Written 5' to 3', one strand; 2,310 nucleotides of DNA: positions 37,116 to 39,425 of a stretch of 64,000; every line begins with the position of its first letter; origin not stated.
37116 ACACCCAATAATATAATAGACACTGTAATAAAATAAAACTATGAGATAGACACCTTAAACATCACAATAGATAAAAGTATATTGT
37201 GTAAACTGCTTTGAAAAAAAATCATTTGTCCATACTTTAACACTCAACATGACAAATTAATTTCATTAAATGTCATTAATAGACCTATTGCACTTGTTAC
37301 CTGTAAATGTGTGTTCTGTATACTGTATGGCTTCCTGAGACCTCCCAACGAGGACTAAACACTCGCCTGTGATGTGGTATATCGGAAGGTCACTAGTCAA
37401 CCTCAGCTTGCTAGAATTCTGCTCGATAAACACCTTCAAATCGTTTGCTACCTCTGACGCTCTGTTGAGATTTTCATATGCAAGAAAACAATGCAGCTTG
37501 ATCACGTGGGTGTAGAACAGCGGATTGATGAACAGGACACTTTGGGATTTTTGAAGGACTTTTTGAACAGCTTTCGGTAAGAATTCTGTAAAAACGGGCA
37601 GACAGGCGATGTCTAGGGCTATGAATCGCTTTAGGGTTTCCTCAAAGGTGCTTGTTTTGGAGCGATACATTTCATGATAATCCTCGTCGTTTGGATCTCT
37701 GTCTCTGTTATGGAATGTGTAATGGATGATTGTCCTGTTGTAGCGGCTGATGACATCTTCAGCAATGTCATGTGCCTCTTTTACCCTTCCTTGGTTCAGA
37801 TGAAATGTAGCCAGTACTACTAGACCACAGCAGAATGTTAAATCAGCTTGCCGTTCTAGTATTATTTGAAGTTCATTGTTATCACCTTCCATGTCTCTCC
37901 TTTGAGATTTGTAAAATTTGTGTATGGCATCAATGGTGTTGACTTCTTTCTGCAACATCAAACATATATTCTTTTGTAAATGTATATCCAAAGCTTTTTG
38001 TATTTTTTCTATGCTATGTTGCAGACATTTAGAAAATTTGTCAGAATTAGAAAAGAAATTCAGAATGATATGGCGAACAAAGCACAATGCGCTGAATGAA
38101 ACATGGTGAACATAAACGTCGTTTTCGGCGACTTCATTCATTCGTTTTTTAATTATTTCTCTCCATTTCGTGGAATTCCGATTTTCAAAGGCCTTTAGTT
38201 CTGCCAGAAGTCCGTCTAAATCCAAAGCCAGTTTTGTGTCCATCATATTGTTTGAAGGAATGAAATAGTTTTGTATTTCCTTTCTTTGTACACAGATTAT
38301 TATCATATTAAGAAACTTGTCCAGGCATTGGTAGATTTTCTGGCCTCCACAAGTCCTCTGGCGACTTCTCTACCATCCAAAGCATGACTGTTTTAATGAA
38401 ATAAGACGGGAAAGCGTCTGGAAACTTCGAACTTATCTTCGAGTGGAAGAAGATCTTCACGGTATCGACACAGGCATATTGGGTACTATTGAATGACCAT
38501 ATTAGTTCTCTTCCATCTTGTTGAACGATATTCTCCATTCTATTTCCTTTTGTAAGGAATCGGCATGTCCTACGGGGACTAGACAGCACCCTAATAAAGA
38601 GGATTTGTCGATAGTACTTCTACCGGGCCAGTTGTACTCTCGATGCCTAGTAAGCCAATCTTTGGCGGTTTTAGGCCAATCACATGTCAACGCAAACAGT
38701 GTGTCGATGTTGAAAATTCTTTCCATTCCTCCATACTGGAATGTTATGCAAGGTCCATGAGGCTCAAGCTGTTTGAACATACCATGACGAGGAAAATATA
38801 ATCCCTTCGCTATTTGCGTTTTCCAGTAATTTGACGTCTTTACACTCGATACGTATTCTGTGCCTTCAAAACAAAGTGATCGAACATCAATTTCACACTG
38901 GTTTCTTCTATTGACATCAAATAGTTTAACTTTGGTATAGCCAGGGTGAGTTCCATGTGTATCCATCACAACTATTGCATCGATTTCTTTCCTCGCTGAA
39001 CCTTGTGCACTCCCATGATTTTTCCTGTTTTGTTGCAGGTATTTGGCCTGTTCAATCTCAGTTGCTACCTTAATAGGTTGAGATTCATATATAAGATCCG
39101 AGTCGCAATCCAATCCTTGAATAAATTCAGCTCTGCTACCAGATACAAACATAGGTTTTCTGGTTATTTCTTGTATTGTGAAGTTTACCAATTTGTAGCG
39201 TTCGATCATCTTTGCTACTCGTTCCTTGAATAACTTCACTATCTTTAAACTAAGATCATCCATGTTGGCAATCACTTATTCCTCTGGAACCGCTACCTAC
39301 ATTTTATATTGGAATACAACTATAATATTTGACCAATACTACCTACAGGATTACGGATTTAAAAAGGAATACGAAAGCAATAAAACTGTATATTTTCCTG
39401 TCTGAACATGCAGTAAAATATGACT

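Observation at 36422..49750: Tandem cluster of three cGAS-like receptor (cGLR / Mab-21 nucleotidyltransferase) paralogs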

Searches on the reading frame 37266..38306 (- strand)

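Call 3: search_protein_families(library=pfam, proteins=[window:37266-38306:-], max_evalue=1)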
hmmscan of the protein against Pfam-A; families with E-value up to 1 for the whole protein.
window:37266-38306:- (346 aa): 3 families
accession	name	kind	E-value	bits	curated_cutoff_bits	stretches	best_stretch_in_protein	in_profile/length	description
PF13374.12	TPR_10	-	0.0036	17.7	27.5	1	165-192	8-35/42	Tetratricopeptide repeat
PF20266.3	Mab-21_C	-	0.043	14.4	24.1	1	5-31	68-94/102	Mab-21 protein HhH/H2TH-like domain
PF13424.12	TPR_12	-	0.21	12.2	30.1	0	162-192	6-36/77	Tetratricopeptide repeat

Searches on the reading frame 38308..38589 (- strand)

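Call 3: search_protein_families(library=pfam, proteins=[window:38308-38589:-], max_evalue=1)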
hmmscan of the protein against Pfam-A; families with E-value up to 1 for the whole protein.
window:38308-38589:- (93 aa): 1 family
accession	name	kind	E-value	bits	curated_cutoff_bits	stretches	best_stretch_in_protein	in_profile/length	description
PF20266.3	Mab-21_C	-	3.1e-05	24.5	24.1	1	39-86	4-54/102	Mab-21 protein HhH/H2TH-like domain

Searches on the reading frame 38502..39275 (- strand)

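Call 3: search_protein_families(library=pfam, proteins=[window:38502-39275:-], max_evalue=1)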
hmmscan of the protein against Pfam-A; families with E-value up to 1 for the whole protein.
window:38502-39275:- (257 aa): 3 families
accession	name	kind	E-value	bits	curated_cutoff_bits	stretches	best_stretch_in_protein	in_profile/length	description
PF03281.20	Mab-21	-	1.8e-07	31.9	24.1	1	98-256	24-192/197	Mab-21 protein nucleotidyltransferase domain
PF10711.15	DUF2513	-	0.1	13.4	29.6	1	123-154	58-90/100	Hypothetical protein (DUF2513)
PF00056.29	Ldh_1_N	-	0.16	12.5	27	1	70-123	42-95/141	lactate/malate dehydrogenase, NAD binding domain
